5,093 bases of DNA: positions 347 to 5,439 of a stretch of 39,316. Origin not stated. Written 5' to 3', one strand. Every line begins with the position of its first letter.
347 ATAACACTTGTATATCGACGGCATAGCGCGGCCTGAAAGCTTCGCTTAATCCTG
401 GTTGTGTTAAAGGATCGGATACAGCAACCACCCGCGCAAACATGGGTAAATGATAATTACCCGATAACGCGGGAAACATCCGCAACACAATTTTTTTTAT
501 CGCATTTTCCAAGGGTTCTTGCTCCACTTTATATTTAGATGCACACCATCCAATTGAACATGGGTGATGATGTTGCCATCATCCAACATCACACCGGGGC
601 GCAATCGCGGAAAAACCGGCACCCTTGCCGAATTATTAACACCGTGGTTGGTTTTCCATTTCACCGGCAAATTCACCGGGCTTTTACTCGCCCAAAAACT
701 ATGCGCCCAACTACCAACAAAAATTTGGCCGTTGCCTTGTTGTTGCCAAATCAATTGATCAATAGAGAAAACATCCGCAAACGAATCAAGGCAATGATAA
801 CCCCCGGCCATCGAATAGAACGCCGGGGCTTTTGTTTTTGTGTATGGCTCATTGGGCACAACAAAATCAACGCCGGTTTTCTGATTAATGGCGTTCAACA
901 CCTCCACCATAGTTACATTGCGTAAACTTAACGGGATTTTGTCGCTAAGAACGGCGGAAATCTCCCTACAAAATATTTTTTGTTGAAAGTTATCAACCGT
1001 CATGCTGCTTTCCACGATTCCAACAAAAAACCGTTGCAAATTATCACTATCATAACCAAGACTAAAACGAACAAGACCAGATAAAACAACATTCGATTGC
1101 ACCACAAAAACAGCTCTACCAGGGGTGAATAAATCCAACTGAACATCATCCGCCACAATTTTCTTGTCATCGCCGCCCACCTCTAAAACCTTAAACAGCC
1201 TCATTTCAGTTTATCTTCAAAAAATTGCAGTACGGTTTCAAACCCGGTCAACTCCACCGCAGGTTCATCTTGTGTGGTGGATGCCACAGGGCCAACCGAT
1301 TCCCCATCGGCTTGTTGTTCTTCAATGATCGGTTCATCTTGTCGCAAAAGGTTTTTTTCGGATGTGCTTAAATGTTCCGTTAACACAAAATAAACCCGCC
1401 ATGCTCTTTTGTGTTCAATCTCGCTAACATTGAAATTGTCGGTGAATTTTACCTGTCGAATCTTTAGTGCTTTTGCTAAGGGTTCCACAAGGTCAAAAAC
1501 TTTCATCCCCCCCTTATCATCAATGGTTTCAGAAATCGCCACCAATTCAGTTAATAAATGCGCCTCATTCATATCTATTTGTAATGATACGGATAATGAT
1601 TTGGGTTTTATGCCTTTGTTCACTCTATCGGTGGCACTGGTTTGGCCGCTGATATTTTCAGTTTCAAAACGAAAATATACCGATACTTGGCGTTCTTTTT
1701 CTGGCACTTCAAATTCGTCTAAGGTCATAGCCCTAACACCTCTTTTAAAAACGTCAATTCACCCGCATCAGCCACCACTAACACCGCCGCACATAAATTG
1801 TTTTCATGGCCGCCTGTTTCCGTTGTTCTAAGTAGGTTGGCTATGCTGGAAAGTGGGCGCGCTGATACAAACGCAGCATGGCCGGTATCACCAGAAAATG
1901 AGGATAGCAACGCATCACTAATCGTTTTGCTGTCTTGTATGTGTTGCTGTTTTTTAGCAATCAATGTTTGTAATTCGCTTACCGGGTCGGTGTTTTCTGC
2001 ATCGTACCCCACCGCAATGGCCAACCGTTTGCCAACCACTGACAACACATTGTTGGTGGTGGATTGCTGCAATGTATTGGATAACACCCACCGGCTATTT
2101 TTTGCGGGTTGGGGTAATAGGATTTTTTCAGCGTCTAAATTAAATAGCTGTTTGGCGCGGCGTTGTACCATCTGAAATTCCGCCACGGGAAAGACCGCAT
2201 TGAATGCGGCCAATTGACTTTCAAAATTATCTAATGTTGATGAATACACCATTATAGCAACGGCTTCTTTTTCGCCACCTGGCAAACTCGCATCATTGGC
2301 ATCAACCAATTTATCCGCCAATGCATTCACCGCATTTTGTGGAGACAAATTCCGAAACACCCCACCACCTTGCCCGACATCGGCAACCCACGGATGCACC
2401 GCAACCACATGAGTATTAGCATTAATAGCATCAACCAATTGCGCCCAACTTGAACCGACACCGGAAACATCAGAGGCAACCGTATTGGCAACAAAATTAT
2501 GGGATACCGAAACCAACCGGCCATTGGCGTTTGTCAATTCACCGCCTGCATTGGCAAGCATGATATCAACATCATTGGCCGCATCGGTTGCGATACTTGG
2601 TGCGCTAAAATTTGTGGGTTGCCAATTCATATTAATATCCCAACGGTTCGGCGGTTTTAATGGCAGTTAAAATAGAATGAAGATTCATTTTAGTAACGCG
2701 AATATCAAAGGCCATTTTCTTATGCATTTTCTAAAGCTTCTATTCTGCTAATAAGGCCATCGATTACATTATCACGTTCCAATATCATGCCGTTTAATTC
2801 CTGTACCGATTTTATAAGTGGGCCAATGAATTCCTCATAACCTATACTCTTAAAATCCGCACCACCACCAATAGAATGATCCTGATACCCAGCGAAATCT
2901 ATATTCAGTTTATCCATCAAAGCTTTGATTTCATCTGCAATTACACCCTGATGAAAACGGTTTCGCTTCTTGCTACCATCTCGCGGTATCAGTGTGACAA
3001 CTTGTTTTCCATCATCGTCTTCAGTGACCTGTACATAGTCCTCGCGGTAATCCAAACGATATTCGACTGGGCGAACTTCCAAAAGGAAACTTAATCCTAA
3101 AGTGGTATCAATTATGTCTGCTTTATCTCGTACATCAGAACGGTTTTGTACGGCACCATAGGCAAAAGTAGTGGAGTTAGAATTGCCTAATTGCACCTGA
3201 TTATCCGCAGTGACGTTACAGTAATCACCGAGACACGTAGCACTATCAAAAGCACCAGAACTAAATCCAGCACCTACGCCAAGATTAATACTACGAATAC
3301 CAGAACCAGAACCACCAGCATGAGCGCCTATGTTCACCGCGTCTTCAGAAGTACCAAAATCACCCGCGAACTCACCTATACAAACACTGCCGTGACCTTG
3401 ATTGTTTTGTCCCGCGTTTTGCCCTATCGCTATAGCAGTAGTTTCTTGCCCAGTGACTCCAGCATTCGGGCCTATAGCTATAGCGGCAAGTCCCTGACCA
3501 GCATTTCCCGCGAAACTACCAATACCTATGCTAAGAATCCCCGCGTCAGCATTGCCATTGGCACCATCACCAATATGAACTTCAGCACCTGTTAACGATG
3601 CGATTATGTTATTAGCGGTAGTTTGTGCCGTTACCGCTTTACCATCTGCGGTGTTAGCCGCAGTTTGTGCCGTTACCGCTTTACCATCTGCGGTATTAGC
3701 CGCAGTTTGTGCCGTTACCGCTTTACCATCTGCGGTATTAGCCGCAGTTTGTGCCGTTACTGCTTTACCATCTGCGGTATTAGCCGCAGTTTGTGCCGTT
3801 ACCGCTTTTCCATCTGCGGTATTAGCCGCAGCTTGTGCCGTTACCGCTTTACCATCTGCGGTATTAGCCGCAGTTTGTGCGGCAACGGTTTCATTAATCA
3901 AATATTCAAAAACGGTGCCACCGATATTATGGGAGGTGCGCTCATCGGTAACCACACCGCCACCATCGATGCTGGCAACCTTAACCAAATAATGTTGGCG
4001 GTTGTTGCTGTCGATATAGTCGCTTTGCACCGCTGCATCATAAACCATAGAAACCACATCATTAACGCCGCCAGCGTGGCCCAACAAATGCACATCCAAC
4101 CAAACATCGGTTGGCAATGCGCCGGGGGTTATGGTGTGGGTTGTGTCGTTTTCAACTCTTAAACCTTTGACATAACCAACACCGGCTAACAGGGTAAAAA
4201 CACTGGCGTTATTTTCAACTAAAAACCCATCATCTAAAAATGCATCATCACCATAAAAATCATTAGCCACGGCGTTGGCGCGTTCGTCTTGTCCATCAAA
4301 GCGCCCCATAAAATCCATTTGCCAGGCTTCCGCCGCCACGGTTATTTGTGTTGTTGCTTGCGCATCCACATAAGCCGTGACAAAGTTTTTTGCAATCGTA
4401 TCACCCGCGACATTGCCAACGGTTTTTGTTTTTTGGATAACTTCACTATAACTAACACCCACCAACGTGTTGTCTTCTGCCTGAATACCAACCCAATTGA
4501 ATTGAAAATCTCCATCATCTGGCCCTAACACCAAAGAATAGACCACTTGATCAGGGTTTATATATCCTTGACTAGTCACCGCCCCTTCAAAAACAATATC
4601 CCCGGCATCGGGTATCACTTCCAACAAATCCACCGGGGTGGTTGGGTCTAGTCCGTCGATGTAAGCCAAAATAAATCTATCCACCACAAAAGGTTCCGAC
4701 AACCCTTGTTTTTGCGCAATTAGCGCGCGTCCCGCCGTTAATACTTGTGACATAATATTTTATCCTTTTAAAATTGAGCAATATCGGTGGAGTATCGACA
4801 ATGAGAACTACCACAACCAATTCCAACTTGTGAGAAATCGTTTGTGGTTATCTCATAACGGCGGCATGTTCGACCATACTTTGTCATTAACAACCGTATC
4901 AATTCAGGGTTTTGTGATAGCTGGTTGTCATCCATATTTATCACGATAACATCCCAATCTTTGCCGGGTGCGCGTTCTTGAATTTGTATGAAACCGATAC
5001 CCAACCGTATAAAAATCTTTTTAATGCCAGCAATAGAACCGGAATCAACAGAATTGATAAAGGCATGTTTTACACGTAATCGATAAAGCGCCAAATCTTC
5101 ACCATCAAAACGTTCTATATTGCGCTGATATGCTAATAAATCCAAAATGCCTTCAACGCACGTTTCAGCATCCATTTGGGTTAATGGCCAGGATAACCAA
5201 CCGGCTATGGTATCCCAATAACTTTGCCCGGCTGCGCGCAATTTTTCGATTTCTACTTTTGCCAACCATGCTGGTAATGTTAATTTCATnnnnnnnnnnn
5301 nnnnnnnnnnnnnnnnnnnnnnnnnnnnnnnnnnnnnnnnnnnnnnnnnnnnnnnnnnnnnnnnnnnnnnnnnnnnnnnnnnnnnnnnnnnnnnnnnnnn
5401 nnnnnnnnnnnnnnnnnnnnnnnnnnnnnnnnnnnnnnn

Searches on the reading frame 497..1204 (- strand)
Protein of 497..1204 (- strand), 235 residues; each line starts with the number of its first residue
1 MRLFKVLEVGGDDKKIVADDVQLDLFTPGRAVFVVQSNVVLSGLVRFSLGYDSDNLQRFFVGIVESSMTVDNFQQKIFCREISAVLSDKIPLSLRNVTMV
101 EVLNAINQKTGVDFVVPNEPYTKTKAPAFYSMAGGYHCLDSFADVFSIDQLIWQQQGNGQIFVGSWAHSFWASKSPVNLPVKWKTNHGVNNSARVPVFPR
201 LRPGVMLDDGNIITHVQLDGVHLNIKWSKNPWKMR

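Call 19: search_protein_families(library=phrogs, proteins=[window:497-1204:-], max_evalue=0.001)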
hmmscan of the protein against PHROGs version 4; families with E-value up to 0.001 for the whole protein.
window:497-1204:- (235 aa): 2 families
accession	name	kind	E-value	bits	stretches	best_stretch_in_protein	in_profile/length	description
phrog_2258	-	tail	3.9e-51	175.2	1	1-230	1-230/544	baseplate protein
phrog_196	-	tail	8.8e-08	32.1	1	41-145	148-261/536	baseplate hub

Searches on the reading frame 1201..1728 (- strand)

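Call 19: search_protein_families(library=phrogs, proteins=[window:1201-1728:-], max_evalue=0.001)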
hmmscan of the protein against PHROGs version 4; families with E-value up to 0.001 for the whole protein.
window:1201-1728:- (175 aa): 1 family
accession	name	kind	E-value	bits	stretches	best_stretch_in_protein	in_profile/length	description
phrog_1398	-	unknown function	3.2e-37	128.9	1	2-174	7-177/178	-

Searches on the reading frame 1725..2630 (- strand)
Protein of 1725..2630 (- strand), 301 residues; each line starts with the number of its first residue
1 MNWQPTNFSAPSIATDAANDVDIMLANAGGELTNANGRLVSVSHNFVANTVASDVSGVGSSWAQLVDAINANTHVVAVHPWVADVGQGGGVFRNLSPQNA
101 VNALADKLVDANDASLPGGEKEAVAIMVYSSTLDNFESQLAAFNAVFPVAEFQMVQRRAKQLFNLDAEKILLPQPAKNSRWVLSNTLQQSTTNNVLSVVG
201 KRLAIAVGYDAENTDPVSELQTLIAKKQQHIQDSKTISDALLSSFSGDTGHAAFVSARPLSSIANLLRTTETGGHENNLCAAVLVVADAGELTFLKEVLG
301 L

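Call 19: search_protein_families(library=phrogs, proteins=[window:1725-2630:-], max_evalue=0.001)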
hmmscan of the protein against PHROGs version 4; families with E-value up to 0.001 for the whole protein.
window:1725-2630:- (301 aa): 1 family
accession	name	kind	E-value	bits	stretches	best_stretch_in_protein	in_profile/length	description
phrog_1677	-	unknown function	2.3e-53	182.6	1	3-301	2-286/287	-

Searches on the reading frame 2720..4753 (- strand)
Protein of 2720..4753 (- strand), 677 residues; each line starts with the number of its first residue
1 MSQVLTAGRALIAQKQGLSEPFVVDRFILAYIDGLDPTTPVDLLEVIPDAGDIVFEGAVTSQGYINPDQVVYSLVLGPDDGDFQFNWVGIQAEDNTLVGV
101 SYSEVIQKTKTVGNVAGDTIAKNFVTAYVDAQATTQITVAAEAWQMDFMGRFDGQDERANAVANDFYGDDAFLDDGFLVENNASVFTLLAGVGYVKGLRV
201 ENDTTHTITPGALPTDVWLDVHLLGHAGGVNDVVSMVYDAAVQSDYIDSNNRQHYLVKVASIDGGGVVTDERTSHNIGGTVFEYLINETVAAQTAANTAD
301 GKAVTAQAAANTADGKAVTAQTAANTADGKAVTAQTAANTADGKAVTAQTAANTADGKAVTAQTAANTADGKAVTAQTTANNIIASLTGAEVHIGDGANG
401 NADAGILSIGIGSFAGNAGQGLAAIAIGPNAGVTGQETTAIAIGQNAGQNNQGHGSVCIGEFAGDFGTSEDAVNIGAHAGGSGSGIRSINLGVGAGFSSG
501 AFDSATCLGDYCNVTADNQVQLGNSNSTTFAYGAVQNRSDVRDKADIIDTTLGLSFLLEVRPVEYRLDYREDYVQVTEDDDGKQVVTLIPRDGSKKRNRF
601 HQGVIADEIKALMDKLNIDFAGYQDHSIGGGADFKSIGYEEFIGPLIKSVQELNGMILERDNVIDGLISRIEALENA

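Call 3: search_protein_families(library=pfam, proteins=[window:2720-4753:-], max_evalue=0.01)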
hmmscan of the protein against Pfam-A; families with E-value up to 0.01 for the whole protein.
window:2720-4753:- (677 aa): 2 families
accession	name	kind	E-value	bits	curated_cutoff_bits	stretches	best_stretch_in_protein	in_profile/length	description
PF12571.13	Phage_tail_fib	-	2.9e-22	79.7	23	1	4-156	9-150/150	Phage tail-collar fibre protein, N-terminal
PF13884.11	Peptidase_S74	-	0.00037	21.2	22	1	539-616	1-56/58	Chaperone of endosialidase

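Call 4: search_protein_families(library=phrogs, proteins=[window:2720-4753:-], max_evalue=0.01)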
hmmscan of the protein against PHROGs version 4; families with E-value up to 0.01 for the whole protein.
window:2720-4753:- (677 aa): 17 families
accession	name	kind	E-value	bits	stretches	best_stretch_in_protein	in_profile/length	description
phrog_13388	-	tail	1.7e-68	232.7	1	1-354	2-357/775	tail collar fiber protein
phrog_8239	-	tail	6.8e-64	217.9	1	11-356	13-360/642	tail fiber protein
phrog_4636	-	tail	1.1e-61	210.3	1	277-673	368-757/763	tail spike protein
phrog_7489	-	tail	1.1e-60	207.1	1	3-401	4-387/775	tail fiber protein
phrog_24573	-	unknown function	8e-56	190.6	1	4-360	5-354/780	-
phrog_6043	-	unknown function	1.7e-55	189.6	1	4-288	5-289/814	-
phrog_13714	-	tail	4.4e-34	118.8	1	3-159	4-160/631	tail fiber protein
phrog_4398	-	tail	9.9e-25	87.9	1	25-386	27-383/613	tail fiber protein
phrog_9708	-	unknown function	6.7e-13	49.4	1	353-657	11-306/318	-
phrog_8780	-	tail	1.6e-07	30.9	1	268-391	173-296/755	minor tail protein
phrog_13481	-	tail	1.7e-07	31.6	1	290-413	165-264/596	tail fiber protein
phrog_19280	-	unknown function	2.5e-07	30.7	1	264-391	98-225/623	-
phrog_33642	-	tail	7.4e-07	29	1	288-480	211-409/675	tail fiber assembly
phrog_381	-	tail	1.8e-05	25.2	1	7-418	12-282/566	tail fiber protein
phrog_33169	-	unknown function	2e-05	24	1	58-148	54-138/842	-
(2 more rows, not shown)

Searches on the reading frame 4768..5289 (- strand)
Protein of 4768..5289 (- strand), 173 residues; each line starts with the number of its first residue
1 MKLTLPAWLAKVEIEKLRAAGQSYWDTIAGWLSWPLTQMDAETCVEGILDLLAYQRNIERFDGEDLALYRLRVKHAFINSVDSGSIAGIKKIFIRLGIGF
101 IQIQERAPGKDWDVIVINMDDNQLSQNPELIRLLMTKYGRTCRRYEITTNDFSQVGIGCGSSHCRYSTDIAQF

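Call 3: search_protein_families(library=pfam, proteins=[window:4768-5289:-], max_evalue=0.01)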
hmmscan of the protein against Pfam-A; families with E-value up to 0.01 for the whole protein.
window:4768-5289:- (173 aa): 1 family
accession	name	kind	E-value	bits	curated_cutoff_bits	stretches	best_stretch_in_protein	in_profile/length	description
PF09684.15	Tail_P2_I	-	1.9e-05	25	20.6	1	35-112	25-97/139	Phage tail protein (Tail_P2_I)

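Call 4: search_protein_families(library=phrogs, proteins=[window:4768-5289:-], max_evalue=0.01)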
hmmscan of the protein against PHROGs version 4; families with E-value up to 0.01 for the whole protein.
window:4768-5289:- (173 aa): 1 family
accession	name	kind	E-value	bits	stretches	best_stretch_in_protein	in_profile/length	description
phrog_1228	-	tail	5.8e-68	229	1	2-171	8-177/193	tail protein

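Call 67: list_cluster_members(proteins=[window:6467-6790:-, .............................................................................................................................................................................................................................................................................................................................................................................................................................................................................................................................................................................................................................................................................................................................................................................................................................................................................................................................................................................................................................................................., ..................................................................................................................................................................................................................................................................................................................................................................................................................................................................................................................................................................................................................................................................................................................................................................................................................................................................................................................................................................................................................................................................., window:4768-5289:-, window:11230-11703:-, window:2720-4753:-])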
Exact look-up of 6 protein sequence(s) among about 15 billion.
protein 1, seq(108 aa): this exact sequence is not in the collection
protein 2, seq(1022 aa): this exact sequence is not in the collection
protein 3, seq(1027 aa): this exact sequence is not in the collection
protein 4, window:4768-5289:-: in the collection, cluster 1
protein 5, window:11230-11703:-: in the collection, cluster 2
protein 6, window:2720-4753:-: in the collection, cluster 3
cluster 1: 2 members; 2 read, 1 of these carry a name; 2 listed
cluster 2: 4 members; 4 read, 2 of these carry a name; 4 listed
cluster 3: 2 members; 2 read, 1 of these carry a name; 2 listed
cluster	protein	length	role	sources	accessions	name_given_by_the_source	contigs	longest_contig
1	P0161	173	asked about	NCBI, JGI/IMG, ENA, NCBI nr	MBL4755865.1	MAG: hypothetical protein JKY52_20005 [Flavobacteriales bacterium] | hypothetical protein [Flavobacteriales bacterium]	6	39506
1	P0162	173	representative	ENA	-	-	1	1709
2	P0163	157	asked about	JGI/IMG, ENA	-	-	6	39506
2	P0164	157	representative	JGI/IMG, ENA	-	-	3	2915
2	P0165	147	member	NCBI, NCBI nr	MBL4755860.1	MAG: hypothetical protein JKY52_19980 [Flavobacteriales bacterium] | hypothetical protein [Flavobacteriales bacterium]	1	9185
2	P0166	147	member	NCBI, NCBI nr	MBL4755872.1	MAG: hypothetical protein JKY52_20045 [Flavobacteriales bacterium] | hypothetical protein [Flavobacteriales bacterium]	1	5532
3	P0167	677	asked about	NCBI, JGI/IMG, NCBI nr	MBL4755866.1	MAG: phage tail protein [Flavobacteriales bacterium] | phage tail protein [Flavobacteriales bacterium]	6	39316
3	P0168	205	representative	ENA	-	-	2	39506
